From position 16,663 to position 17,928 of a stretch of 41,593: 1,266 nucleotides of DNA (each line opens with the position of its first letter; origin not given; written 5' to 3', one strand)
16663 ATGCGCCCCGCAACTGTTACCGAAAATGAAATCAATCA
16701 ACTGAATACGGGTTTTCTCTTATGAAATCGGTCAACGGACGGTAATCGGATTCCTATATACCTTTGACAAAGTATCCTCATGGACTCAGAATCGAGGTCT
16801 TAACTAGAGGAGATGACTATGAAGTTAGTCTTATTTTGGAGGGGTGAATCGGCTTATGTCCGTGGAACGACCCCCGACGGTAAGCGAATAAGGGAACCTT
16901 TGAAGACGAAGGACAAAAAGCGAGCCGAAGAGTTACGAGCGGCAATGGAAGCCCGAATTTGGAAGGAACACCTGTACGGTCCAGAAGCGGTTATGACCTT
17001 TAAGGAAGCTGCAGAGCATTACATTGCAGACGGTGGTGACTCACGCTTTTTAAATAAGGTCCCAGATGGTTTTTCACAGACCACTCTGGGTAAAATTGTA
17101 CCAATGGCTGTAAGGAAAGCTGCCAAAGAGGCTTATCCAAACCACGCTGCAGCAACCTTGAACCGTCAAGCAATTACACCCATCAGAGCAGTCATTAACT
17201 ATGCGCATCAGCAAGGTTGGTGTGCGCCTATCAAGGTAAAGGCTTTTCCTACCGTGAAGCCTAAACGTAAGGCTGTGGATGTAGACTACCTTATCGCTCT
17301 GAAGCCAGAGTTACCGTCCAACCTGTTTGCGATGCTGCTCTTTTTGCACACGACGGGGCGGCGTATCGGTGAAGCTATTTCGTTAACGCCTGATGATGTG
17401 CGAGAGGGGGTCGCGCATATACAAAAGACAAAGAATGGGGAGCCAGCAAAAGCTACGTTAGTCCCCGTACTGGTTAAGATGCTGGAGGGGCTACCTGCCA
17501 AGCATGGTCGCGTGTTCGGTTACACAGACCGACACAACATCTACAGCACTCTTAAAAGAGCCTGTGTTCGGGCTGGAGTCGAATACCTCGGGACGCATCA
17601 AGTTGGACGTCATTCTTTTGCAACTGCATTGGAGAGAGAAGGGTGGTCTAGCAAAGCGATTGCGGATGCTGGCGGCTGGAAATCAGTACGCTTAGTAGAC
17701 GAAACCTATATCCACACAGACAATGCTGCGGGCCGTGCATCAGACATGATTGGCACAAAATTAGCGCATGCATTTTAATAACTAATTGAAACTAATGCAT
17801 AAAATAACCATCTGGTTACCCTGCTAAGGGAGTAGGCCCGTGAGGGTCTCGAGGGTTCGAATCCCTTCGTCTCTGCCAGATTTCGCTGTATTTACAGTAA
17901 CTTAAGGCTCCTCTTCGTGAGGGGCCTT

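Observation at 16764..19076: Two intact, convergent tyrosine integrases bracket a tRNA-Ser(GCU)-derived attP in a T7-like genome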

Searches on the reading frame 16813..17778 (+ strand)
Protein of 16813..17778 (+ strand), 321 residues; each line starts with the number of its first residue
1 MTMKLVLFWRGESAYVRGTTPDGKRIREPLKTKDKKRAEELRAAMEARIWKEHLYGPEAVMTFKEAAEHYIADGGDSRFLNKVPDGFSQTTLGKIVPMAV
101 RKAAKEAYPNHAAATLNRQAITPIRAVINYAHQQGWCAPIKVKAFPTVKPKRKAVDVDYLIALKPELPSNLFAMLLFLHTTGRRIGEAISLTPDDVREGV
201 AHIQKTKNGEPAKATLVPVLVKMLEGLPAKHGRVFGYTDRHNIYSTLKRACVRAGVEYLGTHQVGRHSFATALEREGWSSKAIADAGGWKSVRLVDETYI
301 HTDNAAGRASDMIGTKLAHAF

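Call 4: search_protein_families(library=pfam, proteins=[window:16813-17778:+], max_evalue=0.01)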
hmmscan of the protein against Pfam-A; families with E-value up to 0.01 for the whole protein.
window:16813-17778:+ (321 aa): 1 family
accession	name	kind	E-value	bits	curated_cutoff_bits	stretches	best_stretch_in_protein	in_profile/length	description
PF00589.27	Phage_integrase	-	1.1e-16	61.5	27.1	1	171-304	24-170/172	Phage integrase family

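Call 21: search_dna_similar(query=window:16813-17778:+, collection=phages, mode=protein, max_rows=20)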
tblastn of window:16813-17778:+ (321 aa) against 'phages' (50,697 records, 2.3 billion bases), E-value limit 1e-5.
Records with a match: 48; places in all: 48; records where one place covers at least 80% of the query: 44.
Best place of each record, by identity: <60% 48.
By first word of the organism name: Burkholderia 24; Shigella 4; Rhizobium 3; Caulobacter 2; Salmonella 2; Escherichia 2; Pasteurella 2; Edwardsiella 2; Hafnia 2; Bradyrhizobium 1; and 4 more.
By host as written in the record: Burkholderia pseudomallei 12; Burkholderia sp. 6; Caulobacter crescentus CB15 2; Burkholderia thailandensis 2; Salmonella enterica subsp. enterica serovar Anatum 2; Shigella sonnei 75/02 2; Shigella flexneri 2a 2; Edwardsiella anguillarum EA011113 2; and 17 more.
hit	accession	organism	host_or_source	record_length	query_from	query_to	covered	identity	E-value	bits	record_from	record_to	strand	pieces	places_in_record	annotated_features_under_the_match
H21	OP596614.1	Bradyrhizobium phage ppBeUSDA76-2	Bradyrhizobium elkanii USDA 76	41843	1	320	100%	38.2%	4e-45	169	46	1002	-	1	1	site-specific integrase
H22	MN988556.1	Rhizobium phage RHph_I1_23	Rhizobium phaseoli I1_23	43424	20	303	88%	39.1%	4e-40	155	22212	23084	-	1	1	integrase protein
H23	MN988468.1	Rhizobium phage RHph_TM3_3_3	Rhizobium phaseoli T3_3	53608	10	303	92%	36.3%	1e-41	159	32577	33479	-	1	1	integrase protein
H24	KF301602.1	Caulobacter phage Cr30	Caulobacter crescentus CB15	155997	56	314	81%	38.4%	4e-45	169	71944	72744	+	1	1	integrase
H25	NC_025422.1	Caulobacter phage Cr30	Caulobacter crescentus CB15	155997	56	314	81%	38.4%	4e-45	169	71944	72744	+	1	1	integrase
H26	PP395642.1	Nostoc phage Nsp-JY10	Nostoc sp.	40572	59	305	77%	36.2%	1e-38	151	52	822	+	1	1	integrase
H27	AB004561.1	Rhizobium phage phiU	Rhizobium leguminosarum bv. trifolii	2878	123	309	58%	45.2%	3e-36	143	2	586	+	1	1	integrase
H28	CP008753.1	Burkholderia phage BEK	Burkholderia pseudomallei 9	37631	22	315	92%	26.4%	4e-8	61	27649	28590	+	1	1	phage integrase family protein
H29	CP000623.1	Burkholderia phage phiE202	Burkholderia thailandensis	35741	22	315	92%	26.4%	5e-8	60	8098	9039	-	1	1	gp10, site-specific recombinase, phage integrase family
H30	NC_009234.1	Burkholderia phage phiE202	Burkholderia thailandensis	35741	22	315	92%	26.4%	5e-8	60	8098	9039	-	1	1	integrase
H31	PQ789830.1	Burkholderia phage vB_E188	Burkholderia sp.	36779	22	315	92%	26.4%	6e-8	60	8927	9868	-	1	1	integrase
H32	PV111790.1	Burkholderia phage vB_SBP36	Burkholderia pseudomallei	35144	22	315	92%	26.4%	6e-8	60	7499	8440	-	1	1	integrase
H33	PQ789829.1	Burkholderia phage vB_SBP30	Burkholderia sp.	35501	22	315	92%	26.4%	6e-8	60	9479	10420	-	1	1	integrase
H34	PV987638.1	Burkholderia phage vB_SBP40b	Burkholderia pseudomallei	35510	22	315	92%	26.4%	6e-8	60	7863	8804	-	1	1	integrase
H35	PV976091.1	Burkholderia phage vB_FKKS3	Burkholderia pseudomallei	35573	22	315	92%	26.4%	6e-8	60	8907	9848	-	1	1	integrase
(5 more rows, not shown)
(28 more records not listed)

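Call 30: find_related_loci(query=window:16813-17778:+, collection=viral_contigs, flank=6000)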
Query window:16813-17778:+ (321 aa) in viral_contigs; peptide patterns used: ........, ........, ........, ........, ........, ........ (x = any residue, [..] = any of these).
14 stretches matched a pattern; 4 encode a relative of the query (tblastn E <= 1e-3); 4 distinct loci.
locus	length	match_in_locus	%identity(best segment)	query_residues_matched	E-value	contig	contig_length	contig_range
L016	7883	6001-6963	65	3-321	5e-139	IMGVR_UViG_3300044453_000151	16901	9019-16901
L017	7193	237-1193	64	3-319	2e-137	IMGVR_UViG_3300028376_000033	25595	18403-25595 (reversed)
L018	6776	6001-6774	58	3-258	6e-97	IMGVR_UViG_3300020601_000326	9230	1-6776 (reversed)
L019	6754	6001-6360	24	114-218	2e-4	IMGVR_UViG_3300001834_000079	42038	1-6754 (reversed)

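Call 73: find_homologous_proteins(query=window:16813-17778:+, max_evalue=1e-30)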
Query window:16813-17778:+ (321 aa): 371 proteins with E <= 1e-30 among 7707 candidates; the best 120 are listed.
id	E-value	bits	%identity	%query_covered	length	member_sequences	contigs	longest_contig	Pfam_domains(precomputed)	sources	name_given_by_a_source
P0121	1.0e-212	723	100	99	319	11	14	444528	PF00589.28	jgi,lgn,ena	-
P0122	3.4e-170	583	79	99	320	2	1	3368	PF00589.28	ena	-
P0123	3.9e-162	557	75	99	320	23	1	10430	PF00589.28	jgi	-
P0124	7.8e-141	487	68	99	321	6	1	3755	PF00589.28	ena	-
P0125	2.0e-132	459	65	99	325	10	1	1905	PF00589.28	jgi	-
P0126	3.2e-132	458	65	99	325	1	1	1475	PF00589.28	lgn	-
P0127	6.4e-132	457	65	98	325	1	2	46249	PF00589.28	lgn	-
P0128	2.6e-131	455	65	99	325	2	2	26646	PF00589.28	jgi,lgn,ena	-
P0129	3.2e-131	455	64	99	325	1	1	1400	PF00589.28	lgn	-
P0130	1.0e-130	454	63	99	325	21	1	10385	PF00589.28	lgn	-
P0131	1.5e-130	453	64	99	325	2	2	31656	PF00589.28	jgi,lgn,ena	-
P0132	2.7e-129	449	62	99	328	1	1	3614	PF00589.28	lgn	-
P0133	1.8e-128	446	64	99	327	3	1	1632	PF00589.28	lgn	-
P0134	2.0e-128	446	62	97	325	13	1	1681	PF00589.28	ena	-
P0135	3.2e-126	439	62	99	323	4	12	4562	PF00589.28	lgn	-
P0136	7.3e-126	438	64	98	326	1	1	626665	PF00589.28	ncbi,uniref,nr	ncbi:tyrosine-type recombinase/integrase [Pacificoceanicola onchidii]|uniref:tyrosine-type recombina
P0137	4.8e-125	435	63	97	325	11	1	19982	PF00589.28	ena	-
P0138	1.1e-124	434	63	98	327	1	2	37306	PF00589.28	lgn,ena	-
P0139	1.7e-124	433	63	98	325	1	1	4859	PF00589.28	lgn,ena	-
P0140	2.6e-124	432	61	99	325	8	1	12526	PF00589.28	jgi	-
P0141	2.8e-124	432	61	99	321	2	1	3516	PF00589.28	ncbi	-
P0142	3.1e-124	432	61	97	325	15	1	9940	PF00589.28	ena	-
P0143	3.3e-124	432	62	99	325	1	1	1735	PF00589.28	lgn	-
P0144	3.3e-124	432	63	98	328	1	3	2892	PF00589.28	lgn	-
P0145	2.4e-119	416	59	100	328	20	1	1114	PF00589.28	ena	-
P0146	3.6e-119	416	60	99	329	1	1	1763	PF00589.28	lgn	-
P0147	7.4e-119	415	61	98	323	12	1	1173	PF00589.28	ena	-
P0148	8.5e-119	414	59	98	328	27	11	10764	PF00589.28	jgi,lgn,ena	jgi:integrase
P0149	1.6e-118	413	60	98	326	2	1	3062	PF00589.28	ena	-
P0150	1.9e-118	413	60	99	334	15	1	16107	PF00589.28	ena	-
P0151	4.6e-117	409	60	97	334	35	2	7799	PF00589.28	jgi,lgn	jgi:integrase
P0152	5.7e-117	408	57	99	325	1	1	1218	PF00589.28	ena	-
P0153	2.1e-116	406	58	99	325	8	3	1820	PF00589.28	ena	-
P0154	2.8e-116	406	58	99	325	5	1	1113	PF00589.28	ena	-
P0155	1.8e-115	403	56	98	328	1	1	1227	PF00589.28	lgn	-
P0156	2.4e-115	403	57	99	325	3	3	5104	PF00589.28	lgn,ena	-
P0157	7.0e-115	401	57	98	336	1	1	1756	PF00589.28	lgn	-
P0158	1.8e-114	400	60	97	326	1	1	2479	PF00589.28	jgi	jgi:integrase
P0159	4.2e-114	399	56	99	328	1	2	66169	PF00589.28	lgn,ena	-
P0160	4.3e-114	399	55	98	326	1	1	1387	PF00589.28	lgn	-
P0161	9.5e-114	398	58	97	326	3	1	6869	PF00589.28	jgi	-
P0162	1.3e-113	397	58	96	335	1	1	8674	PF00589.28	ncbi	ncbi:MAG: tyrosine-type recombinase/integrase [Cereibacter changlensis]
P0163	3.8e-113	396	58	99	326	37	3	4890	PF00589.28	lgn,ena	-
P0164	4.9e-113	395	57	98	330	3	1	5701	PF00589.28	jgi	jgi:integrase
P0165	6.4e-113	395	58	96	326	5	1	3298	PF00589.28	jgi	-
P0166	7.0e-113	395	56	97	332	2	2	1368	PF00589.28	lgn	-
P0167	8.4e-113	395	58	96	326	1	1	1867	PF00589.28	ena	-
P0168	4.9e-112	392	61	93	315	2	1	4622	PF00589.28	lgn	-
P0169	9.1e-112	391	57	96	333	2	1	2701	PF00589.28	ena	-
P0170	9.5e-112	391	57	98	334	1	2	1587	PF00589.28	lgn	-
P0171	1.1e-111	391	56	96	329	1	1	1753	PF00589.28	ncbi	-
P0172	1.1e-111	391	57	96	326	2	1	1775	PF00589.28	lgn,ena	-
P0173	1.4e-111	391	56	98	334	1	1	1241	PF00589.28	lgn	-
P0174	4.5e-111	389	56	98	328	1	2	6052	PF00589.28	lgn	-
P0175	4.7e-111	389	56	98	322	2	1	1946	PF00589.28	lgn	-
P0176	6.4e-111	388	58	98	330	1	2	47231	PF00589.28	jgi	jgi:integrase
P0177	7.2e-111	388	56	99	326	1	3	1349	PF00589.28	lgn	-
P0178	1.9e-110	387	56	98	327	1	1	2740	PF00589.28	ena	-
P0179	4.0e-110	386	58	96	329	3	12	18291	PF00589.28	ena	-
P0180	5.0e-110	386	57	95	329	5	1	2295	PF00589.28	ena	-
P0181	5.2e-110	385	57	99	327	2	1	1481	PF00589.28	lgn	-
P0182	5.9e-110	385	55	96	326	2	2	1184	PF00589.28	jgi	jgi:integrase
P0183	1.6e-109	384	56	98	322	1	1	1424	PF00589.28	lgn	-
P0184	2.2e-109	383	56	98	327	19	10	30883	PF00589.28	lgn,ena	-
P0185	1.1e-108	381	54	98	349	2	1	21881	PF00589.28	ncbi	-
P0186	1.3e-108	381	54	98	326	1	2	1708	PF00589.28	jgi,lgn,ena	-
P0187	1.5e-108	381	55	99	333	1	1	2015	PF00589.28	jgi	jgi:hypothetical protein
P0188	2.1e-108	380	56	96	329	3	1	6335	PF00589.28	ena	-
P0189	3.8e-108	379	55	99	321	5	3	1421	PF00589.28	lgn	-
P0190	4.3e-108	379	56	96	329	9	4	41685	PF00589.28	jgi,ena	jgi:integrase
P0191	5.2e-108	379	56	96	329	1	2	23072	PF00589.28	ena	-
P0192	9.6e-108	378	56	96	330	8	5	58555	PF00589.28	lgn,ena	-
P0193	2.5e-107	377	57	98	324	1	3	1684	PF00589.28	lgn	-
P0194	3.0e-107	376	54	98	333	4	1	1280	PF00589.28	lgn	-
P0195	3.6e-107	376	56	99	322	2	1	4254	PF00589.28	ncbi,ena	-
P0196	3.4e-106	373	57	93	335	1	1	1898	PF00589.28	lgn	-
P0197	4.0e-106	373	56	99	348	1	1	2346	PF00589.28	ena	-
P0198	8.8e-106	372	55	98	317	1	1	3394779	PF00589.28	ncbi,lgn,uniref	ncbi:tyrosine-type recombinase/integrase [Sulfitobacter faviae]|uniref:tyrosine-type recombinase/int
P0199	1.6e-105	371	54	99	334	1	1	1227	PF00589.28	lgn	-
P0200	1.6e-105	371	54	99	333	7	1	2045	PF00589.28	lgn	-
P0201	1.9e-105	371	57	98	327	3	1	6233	PF00589.28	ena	-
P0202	4.7e-105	369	52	98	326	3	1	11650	PF00589.28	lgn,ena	-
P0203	5.5e-105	369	56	99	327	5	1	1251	PF00589.28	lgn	-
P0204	6.0e-105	369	54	98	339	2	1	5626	PF00589.28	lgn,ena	-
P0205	8.1e-105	368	53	98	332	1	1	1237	PF00589.28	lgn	-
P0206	9.1e-105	368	62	86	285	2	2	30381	PF00589.28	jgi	jgi:integrase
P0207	9.3e-105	368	54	99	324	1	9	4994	PF00589.28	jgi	jgi:integrase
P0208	1.6e-104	367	54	97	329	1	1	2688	PF00589.28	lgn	-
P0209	2.0e-104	367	54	96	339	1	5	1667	PF00589.28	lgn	-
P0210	2.3e-104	367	54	98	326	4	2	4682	PF00589.28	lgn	-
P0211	3.5e-104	366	56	98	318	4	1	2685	PF00589.28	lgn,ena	-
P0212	5.8e-104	366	56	99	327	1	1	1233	PF00589.28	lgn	-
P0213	6.8e-104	365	55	99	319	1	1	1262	PF00589.28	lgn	-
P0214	7.2e-104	365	57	93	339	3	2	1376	PF00589.28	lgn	-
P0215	1.0e-103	365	55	98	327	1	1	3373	PF00589.28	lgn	-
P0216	1.4e-103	364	54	99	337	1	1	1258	PF00589.28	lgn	-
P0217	1.4e-103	364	54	99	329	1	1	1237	PF00589.28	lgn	-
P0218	1.6e-103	364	54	98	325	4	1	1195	PF00589.28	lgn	-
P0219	1.8e-103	364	53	98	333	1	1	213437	PF00589.28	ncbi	-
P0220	1.8e-103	364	54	97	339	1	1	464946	PF00589.28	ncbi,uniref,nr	ncbi:tyrosine-type recombinase/integrase [Thioclava sp. DLFJ4-1]|uniref:tyrosine-type recombinase/in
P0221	2.0e-103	364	53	97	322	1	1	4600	PF00589.28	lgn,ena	-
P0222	2.1e-103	364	52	98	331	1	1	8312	PF00589.28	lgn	-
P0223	4.0e-103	363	56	98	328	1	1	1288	PF00589.28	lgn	-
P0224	4.4e-103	363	55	97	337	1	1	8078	PF00589.28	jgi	jgi:integrase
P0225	5.8e-103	362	53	99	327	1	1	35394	PF00589.28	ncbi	ncbi:MAG: tyrosine-type recombinase/integrase [Pikeienuella sp.]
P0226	6.3e-103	362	50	98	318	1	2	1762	PF00589.28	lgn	-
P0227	7.2e-103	362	53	99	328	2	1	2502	PF00589.28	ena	-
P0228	8.8e-103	362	54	97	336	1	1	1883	PF00589.28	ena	-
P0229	1.4e-102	361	55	98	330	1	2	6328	PF00589.28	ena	-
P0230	1.5e-102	361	53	99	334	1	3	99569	PF00589.28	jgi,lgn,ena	-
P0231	1.7e-102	361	55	96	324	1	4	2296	PF00589.28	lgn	-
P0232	2.2e-102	360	53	98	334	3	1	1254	PF00589.28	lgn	-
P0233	3.7e-102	360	55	97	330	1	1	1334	PF00589.28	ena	-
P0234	3.8e-102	360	52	98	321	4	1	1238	PF00589.28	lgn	-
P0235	5.3e-102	359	53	97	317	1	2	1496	PF00589.28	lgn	-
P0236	5.3e-102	359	53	98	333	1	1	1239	PF00589.28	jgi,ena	jgi:integrase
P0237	5.3e-102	359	52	97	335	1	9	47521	PF00589.28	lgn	-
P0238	5.4e-102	359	54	99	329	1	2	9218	PF00589.28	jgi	jgi:integrase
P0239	6.6e-102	359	52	98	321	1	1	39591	PF00589.28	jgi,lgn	-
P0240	7.7e-102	359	52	98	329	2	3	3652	PF00589.28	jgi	jgi:integrase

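Call 74: find_encoding_contigs(protein=P0121, flank=10000, max_places=8)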
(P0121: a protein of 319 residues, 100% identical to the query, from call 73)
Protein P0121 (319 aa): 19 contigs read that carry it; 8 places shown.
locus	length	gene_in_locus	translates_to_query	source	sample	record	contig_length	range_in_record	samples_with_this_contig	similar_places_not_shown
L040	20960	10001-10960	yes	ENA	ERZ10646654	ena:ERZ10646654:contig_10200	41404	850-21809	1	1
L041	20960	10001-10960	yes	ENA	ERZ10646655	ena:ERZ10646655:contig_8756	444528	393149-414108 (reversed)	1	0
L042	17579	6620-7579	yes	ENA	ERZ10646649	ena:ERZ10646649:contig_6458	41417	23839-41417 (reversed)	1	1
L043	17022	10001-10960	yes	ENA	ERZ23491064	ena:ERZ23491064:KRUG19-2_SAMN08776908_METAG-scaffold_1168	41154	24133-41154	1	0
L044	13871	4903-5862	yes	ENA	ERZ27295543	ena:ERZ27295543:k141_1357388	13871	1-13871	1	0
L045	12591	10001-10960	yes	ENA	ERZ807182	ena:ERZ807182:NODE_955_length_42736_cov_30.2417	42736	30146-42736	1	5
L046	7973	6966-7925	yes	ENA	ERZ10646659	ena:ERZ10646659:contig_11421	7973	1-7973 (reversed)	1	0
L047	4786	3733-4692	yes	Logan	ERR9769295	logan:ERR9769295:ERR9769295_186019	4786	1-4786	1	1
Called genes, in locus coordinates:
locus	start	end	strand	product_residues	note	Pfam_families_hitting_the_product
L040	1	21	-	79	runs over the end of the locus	PF11753:DUF3310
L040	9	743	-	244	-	PF02739:5_3_exonuc_N, PF01367:5_3_exonuc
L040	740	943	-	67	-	-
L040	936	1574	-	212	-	PF02511:Thy1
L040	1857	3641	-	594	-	PF00476:DNA_pol_A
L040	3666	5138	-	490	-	PF21268:Helic-prim_T7_N, PF01751:Toprim (weak), PF13155:Toprim_2, PF13662:Toprim_4, PF13481:AAA_25, PF03796:DnaB_C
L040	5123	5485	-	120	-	PF14090:HTH_39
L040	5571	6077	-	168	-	PF01510:Amidase_2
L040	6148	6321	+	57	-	-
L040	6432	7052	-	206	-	PF21265:SBB_T7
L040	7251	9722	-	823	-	PF14700:RPOL_N, PF00940:RNA_pol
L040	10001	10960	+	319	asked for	PF00589:Phage_integrase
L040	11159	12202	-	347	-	PF00589:Phage_integrase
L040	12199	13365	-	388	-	-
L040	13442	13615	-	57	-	-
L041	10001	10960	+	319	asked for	PF00589:Phage_integrase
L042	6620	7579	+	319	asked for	PF00589:Phage_integrase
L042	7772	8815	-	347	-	PF00589:Phage_integrase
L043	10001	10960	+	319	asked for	PF00589:Phage_integrase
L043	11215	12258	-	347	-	PF00589:Phage_integrase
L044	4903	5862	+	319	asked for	PF00589:Phage_integrase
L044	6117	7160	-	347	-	PF00589:Phage_integrase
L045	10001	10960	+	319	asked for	PF00589:Phage_integrase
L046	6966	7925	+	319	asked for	PF00589:Phage_integrase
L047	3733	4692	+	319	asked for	PF00589:Phage_integrase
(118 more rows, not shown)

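Call 78: find_encoding_contigs(protein=P0198, flank=3000, max_places=1)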
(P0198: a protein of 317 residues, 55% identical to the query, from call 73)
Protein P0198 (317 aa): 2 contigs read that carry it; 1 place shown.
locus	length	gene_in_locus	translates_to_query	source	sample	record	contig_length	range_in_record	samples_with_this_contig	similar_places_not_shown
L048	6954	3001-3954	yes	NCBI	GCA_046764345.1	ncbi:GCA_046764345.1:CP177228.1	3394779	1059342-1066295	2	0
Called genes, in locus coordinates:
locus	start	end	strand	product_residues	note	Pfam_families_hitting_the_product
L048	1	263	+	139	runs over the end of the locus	-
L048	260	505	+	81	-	-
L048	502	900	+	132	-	-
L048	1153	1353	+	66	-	-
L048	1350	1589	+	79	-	-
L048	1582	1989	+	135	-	-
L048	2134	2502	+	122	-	-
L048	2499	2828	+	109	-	-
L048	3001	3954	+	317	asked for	PF00589:Phage_integrase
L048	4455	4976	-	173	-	PF00080:Sod_Cu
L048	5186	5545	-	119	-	PF00072:Response_reg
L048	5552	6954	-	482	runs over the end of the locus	PF00989:PAS (weak), PF08448:PAS_4, PF13426:PAS_9 (faint), PF08447:PAS_3, PF07536:HWE_HK (weak), PF07568:HisKA_2, PF13581:HATPase_c_2 (weak), PF02518:HATPase_c, +1 more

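Call 79: find_encoding_contigs(protein=P0136, flank=3000, max_places=1)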
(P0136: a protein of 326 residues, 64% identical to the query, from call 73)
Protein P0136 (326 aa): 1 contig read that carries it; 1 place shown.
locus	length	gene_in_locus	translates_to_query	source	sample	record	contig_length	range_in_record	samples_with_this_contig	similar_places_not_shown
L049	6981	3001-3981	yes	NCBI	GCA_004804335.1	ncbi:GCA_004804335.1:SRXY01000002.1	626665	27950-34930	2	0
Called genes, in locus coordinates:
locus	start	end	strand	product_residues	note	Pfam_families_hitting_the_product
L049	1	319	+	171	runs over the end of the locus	-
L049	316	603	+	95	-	-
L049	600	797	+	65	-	-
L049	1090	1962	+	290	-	-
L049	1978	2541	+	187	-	-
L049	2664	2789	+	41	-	-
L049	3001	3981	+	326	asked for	PF00589:Phage_integrase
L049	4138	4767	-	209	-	PF18735:HEPN_RiboL-PSP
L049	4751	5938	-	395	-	PF03235:GmrSD_N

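Call 81: search_solved_structures(query=window:16813-17778:+, max_evalue=0.001, show_alignments=2)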
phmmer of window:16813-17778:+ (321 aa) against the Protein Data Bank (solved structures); distinct sequences matched with E-value up to 0.001: 0.
